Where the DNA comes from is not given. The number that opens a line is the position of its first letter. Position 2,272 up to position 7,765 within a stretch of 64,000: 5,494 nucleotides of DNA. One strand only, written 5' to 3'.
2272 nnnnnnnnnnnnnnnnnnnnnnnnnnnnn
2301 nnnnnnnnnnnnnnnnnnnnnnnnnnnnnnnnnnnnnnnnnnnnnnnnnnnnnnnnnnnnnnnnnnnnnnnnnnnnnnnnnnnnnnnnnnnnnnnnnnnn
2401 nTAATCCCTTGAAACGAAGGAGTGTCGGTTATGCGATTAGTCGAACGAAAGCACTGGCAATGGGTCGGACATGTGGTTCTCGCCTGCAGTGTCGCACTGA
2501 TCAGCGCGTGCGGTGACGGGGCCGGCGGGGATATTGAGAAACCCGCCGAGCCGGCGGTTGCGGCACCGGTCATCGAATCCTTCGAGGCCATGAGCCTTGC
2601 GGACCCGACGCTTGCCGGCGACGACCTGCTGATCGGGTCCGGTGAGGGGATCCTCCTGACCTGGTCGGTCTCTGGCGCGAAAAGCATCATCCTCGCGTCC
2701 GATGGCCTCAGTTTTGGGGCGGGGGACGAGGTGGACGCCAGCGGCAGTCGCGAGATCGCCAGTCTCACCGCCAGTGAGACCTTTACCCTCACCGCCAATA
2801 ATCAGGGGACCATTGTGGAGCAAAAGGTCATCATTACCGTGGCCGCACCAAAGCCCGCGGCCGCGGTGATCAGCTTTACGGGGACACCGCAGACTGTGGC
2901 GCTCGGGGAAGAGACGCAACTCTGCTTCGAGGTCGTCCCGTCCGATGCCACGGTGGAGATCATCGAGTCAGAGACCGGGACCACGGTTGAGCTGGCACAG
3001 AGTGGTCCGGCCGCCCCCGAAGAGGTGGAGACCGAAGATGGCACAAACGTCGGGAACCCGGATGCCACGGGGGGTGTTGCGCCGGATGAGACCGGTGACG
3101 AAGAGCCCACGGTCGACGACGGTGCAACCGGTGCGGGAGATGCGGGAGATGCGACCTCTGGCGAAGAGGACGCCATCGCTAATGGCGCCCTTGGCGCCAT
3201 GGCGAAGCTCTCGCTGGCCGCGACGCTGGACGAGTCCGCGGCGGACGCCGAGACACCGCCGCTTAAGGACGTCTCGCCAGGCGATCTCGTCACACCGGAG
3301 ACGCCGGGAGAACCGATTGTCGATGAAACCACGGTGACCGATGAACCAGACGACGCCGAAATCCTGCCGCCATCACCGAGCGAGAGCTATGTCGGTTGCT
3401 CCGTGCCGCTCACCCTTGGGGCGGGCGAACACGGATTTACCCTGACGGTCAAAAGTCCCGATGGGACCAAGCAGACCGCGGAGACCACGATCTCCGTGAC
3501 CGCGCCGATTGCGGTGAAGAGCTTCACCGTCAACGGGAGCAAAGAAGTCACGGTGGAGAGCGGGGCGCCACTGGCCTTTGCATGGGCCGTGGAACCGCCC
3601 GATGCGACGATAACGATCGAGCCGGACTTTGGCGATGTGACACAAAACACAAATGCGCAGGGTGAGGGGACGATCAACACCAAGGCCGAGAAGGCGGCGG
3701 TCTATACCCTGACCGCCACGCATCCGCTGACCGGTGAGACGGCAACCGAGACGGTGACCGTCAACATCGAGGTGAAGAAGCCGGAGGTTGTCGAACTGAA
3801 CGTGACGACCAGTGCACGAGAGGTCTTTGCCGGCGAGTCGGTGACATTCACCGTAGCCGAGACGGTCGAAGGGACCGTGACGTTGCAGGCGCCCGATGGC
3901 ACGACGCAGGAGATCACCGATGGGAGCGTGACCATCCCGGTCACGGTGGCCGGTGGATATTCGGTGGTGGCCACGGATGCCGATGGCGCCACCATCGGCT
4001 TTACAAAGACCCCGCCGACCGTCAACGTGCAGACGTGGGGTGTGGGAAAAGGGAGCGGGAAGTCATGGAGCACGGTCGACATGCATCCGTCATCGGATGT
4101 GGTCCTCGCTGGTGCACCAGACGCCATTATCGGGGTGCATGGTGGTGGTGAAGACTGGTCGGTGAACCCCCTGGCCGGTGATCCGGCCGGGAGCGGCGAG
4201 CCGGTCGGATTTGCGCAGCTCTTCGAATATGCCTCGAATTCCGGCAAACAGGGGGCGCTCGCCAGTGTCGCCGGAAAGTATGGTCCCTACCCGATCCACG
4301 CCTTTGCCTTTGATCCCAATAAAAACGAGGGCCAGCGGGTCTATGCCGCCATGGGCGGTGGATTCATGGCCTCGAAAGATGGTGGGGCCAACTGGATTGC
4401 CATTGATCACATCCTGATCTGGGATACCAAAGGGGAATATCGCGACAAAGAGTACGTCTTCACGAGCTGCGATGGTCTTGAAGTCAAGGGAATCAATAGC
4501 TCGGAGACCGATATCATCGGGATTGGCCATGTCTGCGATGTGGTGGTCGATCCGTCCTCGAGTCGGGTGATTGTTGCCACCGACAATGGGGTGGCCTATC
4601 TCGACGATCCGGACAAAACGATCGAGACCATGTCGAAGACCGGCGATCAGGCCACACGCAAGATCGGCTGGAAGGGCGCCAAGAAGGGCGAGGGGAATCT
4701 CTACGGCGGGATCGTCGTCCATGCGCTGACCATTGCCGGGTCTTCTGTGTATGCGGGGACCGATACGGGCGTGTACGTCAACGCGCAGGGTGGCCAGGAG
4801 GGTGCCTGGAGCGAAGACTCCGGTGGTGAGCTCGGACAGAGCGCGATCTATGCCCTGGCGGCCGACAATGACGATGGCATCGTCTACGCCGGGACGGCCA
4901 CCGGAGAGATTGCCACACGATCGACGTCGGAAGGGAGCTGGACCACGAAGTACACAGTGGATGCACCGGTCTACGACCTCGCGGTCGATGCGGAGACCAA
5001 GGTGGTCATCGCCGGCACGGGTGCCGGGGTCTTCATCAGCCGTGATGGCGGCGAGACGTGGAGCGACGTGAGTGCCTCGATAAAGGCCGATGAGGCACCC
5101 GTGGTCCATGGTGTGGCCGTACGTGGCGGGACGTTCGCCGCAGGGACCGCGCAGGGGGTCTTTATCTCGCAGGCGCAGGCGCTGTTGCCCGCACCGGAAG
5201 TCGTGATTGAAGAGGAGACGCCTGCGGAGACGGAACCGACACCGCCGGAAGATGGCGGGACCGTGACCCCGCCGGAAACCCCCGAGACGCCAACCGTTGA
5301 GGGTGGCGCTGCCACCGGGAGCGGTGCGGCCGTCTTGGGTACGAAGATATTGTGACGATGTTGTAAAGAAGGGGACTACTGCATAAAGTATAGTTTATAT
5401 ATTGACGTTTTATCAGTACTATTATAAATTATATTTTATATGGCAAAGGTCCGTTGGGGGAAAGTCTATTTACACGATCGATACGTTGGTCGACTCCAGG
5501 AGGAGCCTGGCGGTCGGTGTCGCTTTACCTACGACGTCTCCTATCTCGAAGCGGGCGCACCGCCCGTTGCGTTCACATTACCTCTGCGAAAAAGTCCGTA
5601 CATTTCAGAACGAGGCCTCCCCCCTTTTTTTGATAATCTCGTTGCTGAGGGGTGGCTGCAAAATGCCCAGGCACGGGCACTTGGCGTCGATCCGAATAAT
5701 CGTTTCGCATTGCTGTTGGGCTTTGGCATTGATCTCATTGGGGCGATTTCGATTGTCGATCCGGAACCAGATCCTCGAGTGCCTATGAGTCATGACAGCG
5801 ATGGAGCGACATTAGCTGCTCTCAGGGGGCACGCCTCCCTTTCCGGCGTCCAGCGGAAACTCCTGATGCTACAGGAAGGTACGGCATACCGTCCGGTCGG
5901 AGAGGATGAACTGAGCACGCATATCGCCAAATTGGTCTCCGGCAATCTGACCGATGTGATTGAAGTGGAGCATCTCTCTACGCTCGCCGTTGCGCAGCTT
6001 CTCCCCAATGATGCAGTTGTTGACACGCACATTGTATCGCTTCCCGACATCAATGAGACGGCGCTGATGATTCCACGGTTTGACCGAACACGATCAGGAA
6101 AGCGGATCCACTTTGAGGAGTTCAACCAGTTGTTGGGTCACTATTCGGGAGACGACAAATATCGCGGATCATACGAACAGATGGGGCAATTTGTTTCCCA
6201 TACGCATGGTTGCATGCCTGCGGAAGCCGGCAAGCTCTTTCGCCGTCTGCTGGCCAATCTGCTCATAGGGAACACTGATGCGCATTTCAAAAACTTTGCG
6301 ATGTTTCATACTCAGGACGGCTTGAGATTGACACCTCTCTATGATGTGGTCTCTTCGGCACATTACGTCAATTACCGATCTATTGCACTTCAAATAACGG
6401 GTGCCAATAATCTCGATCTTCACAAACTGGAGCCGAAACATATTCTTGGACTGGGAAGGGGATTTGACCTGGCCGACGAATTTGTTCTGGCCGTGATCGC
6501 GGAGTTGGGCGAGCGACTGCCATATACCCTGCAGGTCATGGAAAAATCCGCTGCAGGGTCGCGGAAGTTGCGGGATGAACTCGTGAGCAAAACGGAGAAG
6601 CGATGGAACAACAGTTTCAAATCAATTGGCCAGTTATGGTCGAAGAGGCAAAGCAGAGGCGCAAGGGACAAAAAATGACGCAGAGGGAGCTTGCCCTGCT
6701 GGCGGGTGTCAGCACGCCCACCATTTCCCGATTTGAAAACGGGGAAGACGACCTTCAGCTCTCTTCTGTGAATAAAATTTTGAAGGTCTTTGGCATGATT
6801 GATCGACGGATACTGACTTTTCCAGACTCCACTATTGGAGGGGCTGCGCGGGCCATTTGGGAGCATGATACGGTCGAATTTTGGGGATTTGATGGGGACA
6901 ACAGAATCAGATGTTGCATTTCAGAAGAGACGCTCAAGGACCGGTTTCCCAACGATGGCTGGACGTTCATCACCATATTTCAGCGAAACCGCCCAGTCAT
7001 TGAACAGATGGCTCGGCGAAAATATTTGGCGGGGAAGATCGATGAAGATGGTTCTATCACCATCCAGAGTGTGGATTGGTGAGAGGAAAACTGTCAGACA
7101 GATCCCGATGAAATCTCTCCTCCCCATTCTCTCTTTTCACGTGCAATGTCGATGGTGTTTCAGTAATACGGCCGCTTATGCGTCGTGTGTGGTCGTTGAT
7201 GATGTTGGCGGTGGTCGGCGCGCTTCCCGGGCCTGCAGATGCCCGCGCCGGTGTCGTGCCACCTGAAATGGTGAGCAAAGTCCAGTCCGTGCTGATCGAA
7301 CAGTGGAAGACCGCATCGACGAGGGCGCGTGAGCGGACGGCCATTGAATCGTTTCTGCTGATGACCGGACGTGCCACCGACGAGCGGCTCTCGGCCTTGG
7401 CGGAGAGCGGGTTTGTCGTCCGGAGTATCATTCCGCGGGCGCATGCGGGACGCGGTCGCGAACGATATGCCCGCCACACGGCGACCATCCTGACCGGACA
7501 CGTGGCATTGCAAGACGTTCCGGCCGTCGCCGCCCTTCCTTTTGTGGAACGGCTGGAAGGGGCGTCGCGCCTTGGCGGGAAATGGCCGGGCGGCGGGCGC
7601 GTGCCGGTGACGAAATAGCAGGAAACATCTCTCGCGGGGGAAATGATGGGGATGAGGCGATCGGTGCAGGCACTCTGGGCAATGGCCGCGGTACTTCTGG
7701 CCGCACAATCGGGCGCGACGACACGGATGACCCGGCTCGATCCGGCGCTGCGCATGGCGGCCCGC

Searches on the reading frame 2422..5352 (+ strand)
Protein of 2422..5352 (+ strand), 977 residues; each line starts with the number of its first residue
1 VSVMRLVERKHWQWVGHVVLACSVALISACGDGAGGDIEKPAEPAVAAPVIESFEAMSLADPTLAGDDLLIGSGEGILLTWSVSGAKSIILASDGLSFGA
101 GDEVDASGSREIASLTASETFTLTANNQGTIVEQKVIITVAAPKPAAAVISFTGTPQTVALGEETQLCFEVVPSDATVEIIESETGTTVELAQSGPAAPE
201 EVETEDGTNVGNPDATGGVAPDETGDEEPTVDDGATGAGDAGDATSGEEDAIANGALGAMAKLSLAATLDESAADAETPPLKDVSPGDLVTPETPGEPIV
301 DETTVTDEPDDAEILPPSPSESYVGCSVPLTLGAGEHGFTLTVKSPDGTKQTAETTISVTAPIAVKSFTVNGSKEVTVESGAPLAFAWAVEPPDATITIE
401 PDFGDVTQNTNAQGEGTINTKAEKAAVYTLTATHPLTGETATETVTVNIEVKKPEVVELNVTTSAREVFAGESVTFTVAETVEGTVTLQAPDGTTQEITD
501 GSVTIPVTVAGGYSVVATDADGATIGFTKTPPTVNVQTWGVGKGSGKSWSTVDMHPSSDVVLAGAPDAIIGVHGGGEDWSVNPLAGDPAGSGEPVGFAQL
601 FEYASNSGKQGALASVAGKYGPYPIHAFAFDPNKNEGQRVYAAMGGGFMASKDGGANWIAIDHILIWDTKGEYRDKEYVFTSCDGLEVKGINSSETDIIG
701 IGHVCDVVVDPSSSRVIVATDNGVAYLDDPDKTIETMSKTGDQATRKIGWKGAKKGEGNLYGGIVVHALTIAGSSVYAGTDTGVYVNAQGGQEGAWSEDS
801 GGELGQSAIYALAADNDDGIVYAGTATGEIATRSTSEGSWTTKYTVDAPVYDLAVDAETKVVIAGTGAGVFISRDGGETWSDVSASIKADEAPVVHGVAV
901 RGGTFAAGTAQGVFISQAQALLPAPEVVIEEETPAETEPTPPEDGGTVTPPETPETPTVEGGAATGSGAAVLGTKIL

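Call 23: search_protein_families(library=pfam, proteins=[window:2422-5352:+], max_evalue=0.01)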
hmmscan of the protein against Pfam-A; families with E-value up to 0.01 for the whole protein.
window:2422-5352:+ (977 aa): 0 families

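Call 79: search_protein_families(library=ncbifam, proteins=[window:2422-5352:+], max_evalue=0.1)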
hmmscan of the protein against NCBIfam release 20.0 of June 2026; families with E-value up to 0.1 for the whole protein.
window:2422-5352:+ (977 aa): 2 families
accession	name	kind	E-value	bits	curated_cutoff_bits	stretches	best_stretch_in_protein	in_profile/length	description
NF045728.1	glycosyl_F510_1955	equivalog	1.2e-14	54.2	175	1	701-888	4-178/246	F510_1955 family glycosylhydrolase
NF010237.0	PRK13684.1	equivalog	0.012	14.6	326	1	844-883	256-295/334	photosynthesis system II assembly factor Ycf48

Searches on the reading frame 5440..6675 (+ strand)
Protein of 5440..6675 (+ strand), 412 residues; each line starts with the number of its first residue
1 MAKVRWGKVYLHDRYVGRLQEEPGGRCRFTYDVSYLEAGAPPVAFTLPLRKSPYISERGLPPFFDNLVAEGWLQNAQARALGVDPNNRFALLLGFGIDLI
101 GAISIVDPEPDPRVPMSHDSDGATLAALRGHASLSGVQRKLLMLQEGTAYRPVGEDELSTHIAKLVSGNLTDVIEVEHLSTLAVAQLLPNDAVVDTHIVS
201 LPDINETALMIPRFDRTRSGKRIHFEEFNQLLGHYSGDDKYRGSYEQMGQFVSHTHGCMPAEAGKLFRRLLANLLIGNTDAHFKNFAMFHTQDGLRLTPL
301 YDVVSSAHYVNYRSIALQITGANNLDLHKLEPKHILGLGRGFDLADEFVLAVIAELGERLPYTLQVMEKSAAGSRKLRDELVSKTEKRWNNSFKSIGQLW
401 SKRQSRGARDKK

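Call 39: search_protein_families(library=pfam, proteins=[window:5440-6675:+], max_evalue=0.001)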
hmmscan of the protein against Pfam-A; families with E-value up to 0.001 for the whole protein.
window:5440-6675:+ (412 aa): 2 families
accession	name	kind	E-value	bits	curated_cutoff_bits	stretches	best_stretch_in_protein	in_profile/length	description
PF07804.18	HipA_C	-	1.3e-39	136.6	30.5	1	133-324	2-179/213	HipA-like C-terminal domain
PF13657.11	Couple_hipA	-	3.8e-24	85.5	22.5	1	8-105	2-98/99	HipA N-terminal domain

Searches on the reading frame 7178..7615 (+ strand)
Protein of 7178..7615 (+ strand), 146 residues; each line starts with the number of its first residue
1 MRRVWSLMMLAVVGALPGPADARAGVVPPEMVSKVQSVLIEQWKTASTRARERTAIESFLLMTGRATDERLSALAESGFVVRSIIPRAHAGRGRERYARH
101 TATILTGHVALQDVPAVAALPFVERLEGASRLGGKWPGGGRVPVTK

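Call 23: search_protein_families(library=pfam, proteins=[window:7178-7615:+], max_evalue=0.01)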
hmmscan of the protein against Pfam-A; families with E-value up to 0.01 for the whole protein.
window:7178-7615:+ (146 aa): 0 families

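Call 79: search_protein_families(library=ncbifam, proteins=[window:7178-7615:+], max_evalue=0.1)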
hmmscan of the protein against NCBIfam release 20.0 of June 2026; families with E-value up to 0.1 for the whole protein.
window:7178-7615:+ (146 aa): 0 families
